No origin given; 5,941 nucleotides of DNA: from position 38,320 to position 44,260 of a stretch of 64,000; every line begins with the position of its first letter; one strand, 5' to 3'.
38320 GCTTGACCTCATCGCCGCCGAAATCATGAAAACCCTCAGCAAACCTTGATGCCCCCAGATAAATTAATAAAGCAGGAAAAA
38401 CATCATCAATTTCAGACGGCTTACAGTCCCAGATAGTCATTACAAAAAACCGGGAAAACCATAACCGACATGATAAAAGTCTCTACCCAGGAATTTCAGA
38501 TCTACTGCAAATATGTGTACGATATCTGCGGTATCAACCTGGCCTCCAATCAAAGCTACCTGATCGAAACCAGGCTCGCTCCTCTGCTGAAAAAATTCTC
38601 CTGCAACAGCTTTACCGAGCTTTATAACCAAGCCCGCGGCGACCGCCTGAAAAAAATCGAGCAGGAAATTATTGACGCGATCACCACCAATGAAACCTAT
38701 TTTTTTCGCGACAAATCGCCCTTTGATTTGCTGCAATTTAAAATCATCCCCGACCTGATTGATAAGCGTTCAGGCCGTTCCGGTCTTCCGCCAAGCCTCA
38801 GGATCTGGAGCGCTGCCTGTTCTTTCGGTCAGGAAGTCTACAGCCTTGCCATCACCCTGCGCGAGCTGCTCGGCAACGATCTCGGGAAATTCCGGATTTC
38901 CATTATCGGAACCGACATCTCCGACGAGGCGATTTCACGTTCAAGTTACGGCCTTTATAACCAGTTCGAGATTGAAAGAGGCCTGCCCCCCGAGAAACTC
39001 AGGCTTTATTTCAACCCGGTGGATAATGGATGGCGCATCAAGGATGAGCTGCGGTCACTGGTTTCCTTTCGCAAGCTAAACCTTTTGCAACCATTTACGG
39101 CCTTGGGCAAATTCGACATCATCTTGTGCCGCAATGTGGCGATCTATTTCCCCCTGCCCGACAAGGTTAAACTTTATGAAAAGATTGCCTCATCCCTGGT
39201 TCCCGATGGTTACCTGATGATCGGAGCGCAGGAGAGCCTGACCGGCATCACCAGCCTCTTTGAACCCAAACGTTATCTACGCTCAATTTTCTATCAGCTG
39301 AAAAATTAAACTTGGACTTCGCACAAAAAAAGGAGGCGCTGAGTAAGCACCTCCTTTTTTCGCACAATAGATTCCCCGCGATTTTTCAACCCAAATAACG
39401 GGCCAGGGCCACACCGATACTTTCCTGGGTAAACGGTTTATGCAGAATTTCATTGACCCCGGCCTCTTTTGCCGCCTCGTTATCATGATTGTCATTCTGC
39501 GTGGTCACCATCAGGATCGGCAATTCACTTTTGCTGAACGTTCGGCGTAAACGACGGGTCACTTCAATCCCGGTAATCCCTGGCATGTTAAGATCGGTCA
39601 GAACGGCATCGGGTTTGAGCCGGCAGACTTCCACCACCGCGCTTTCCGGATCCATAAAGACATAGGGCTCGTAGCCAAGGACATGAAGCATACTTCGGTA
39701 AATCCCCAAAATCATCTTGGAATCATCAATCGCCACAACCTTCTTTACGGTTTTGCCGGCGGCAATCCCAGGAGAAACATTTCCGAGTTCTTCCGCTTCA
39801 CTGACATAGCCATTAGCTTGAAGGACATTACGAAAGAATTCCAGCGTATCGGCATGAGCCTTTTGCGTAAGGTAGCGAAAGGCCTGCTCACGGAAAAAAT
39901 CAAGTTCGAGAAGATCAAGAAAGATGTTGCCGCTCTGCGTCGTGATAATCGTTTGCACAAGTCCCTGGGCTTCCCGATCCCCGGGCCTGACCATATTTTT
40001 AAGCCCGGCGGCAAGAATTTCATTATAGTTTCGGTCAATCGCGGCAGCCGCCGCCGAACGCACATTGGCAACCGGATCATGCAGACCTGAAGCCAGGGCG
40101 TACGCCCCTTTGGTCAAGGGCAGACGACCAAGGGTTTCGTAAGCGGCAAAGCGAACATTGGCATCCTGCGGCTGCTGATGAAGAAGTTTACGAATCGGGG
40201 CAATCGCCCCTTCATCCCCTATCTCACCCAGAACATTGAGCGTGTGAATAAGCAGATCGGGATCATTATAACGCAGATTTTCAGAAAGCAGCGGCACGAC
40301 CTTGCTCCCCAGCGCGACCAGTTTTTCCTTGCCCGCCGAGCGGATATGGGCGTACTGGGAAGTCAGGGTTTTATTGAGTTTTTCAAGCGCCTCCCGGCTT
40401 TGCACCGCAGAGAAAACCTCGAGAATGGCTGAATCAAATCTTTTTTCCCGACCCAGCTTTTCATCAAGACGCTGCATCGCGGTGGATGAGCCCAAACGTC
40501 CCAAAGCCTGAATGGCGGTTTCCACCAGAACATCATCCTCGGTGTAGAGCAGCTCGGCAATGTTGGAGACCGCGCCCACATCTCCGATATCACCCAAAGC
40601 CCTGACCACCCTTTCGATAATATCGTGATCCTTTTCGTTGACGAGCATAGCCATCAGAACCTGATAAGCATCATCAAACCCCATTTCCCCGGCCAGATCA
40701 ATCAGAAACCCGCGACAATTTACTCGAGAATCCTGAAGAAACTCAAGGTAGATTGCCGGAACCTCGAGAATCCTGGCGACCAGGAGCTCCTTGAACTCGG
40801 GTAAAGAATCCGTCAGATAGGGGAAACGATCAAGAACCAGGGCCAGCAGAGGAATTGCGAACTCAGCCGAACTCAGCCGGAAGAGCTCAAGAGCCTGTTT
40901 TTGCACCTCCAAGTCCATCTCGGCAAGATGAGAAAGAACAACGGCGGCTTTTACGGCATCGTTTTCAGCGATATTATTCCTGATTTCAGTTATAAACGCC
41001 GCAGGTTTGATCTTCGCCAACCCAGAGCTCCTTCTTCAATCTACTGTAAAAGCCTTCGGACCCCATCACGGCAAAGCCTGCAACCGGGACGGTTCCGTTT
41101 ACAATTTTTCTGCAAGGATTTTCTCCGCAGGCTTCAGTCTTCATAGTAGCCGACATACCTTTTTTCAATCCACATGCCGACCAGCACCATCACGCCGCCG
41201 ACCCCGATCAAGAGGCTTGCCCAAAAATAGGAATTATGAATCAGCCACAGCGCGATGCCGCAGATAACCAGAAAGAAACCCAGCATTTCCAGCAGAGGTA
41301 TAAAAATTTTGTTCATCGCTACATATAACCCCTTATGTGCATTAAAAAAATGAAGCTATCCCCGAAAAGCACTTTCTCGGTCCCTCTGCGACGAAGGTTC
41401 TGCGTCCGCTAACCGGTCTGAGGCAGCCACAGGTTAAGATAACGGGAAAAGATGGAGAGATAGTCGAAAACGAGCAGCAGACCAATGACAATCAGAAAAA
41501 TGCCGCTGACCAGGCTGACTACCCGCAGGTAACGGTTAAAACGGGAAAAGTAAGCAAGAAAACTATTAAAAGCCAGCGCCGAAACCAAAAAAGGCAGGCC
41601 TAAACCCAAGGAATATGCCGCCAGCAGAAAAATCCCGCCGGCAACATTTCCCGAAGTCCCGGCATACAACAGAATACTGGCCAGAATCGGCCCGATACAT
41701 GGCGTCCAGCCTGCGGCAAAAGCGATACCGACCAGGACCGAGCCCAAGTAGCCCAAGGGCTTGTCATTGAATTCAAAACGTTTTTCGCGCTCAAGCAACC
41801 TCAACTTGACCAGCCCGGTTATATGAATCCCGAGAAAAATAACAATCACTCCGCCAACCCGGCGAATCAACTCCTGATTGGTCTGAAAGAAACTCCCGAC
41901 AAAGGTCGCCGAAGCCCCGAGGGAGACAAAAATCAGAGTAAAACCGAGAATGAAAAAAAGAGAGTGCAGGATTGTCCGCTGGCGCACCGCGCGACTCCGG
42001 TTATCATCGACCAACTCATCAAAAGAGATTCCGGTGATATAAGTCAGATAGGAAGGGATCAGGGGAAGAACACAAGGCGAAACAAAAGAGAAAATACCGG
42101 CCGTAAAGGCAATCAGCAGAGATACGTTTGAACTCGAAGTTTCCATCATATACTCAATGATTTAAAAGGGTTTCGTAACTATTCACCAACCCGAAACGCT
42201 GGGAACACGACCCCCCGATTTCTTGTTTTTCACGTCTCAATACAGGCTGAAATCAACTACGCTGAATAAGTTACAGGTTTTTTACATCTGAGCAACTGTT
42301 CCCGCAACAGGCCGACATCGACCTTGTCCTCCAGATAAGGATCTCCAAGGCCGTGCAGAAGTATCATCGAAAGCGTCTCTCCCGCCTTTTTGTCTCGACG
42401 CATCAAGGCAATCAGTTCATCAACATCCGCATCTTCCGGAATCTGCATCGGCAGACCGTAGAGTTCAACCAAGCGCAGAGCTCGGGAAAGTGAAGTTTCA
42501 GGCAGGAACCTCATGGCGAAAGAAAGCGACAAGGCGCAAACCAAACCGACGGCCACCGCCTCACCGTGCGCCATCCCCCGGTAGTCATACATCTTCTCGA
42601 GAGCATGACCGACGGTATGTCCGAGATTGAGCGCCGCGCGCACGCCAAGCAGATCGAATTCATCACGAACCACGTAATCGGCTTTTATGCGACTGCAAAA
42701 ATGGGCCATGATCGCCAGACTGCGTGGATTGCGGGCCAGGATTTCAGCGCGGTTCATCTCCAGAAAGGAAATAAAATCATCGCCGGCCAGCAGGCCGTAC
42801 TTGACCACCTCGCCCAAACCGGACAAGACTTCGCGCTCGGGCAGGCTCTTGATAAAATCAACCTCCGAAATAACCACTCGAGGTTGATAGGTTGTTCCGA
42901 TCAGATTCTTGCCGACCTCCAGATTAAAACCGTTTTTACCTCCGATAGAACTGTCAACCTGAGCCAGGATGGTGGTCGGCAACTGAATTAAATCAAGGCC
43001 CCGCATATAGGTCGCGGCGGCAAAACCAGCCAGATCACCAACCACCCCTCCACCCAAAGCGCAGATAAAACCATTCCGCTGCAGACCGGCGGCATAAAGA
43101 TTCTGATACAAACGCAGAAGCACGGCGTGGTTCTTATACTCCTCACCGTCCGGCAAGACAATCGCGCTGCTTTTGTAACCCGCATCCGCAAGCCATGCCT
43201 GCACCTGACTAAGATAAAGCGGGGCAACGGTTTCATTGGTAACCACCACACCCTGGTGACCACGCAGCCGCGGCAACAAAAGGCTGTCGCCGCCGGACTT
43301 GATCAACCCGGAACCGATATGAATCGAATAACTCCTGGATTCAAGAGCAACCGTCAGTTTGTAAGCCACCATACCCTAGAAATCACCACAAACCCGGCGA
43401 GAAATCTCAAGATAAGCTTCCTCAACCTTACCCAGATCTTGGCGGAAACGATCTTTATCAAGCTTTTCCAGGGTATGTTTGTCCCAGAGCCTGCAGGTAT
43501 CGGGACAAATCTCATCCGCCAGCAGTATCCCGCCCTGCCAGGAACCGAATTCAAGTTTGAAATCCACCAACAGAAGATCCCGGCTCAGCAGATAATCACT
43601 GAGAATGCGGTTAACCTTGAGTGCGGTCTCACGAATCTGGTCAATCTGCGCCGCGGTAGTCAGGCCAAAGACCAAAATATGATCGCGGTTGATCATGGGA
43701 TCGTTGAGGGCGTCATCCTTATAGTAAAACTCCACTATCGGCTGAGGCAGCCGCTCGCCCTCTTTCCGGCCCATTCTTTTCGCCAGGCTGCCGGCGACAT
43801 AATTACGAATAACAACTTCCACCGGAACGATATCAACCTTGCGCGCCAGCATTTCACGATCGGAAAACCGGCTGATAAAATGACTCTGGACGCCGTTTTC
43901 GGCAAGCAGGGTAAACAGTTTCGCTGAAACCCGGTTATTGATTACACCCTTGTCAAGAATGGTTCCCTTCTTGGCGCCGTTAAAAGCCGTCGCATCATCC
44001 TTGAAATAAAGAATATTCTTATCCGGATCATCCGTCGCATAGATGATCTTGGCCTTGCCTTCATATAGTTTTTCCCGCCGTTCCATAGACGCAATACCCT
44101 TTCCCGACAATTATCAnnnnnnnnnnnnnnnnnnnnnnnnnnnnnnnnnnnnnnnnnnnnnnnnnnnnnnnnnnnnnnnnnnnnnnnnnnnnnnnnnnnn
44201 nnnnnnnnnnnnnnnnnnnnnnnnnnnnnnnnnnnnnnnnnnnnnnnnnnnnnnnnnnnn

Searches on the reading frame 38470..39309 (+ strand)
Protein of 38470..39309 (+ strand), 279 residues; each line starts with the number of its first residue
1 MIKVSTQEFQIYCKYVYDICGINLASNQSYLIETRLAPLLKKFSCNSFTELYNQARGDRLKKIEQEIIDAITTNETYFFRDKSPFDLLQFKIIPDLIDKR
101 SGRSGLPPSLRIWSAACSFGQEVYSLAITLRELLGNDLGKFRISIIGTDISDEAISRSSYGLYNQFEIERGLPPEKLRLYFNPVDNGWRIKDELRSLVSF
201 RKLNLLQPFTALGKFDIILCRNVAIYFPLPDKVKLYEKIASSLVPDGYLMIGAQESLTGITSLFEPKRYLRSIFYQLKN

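Call 52: search_protein_families(library=pfam, proteins=[window:38470-39309:+], max_evalue=0.001)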
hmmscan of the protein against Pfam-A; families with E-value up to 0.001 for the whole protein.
window:38470-39309:+ (279 aa): 6 families
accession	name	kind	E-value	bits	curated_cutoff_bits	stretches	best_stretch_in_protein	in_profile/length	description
PF01739.24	CheR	-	5.7e-53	179.7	27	1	74-265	1-187/195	CheR methyltransferase, SAM binding domain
PF03705.20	CheR_N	-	1.6e-09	37.8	27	1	7-58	1-52/53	CheR methyltransferase, all-alpha domain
PF13847.12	Methyltransf_31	-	8.2e-05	22.8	27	0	198-252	56-110/145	Methyltransferase domain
PF08242.18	Methyltransf_12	-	0.0001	23.4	30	0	200-249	50-98/98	Methyltransferase domain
PF08241.18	Methyltransf_11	-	0.00037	21.5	21.2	0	198-251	44-95/95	Methyltransferase domain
PF13489.12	Methyltransf_23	-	0.00085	19.5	27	0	140-271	42-136/164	Methyltransferase domain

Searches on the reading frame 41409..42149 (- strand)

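Call 51: search_protein_families(library=pfam, proteins=[window:41409-42149:-], max_evalue=0.001)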
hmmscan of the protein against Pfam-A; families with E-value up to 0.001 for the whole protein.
window:41409-42149:- (246 aa): 2 families
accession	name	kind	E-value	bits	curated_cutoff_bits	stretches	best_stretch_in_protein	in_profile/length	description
PF02683.22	DsbD_TM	-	3e-19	69.6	27.1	1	10-227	4-215/219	Cytochrome C biogenesis protein transmembrane domain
PF13386.12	DsbD_2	-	6.8e-12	46.1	24.9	1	14-224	2-198/199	Cytochrome C biogenesis protein transmembrane region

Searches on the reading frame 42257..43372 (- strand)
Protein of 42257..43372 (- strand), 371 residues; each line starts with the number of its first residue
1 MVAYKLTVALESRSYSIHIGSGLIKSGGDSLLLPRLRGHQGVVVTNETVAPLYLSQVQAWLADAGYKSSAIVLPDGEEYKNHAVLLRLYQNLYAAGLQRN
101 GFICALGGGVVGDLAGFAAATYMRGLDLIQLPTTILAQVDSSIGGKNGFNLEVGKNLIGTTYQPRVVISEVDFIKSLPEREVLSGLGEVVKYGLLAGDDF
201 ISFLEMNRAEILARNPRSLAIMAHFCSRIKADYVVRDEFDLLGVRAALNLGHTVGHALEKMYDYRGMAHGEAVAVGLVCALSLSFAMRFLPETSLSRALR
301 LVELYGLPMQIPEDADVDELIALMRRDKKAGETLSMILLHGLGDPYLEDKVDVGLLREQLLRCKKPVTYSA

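Call 51: search_protein_families(library=pfam, proteins=[window:42257-43372:-], max_evalue=0.001)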
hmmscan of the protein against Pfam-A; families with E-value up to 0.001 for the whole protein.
window:42257-43372:- (371 aa): 3 families
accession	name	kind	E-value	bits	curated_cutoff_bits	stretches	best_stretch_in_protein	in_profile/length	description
PF01761.26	DHQ_synthase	-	1.6e-42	144.3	24.2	1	71-182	2-113/115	3-dehydroquinate synthase N-terminal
PF24621.2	DHQS_C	-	8.9e-39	133.2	27.6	1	185-330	1-144/144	3-dehydroquinate synthase C-terminal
PF13685.12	Fe-ADH_2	-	2.5e-05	24.7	28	1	31-134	12-107/149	Iron-containing alcohol dehydrogenase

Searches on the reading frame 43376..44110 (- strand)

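Call 51: search_protein_families(library=pfam, proteins=[window:43376-44110:-], max_evalue=0.001)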
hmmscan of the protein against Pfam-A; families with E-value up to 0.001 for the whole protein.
window:43376-44110:- (244 aa): 1 family
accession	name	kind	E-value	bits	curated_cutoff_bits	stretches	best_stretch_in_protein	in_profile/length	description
PF01259.24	SAICAR_synt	-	1.1e-87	294.1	20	1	14-239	1-232/233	SAICAR synthetase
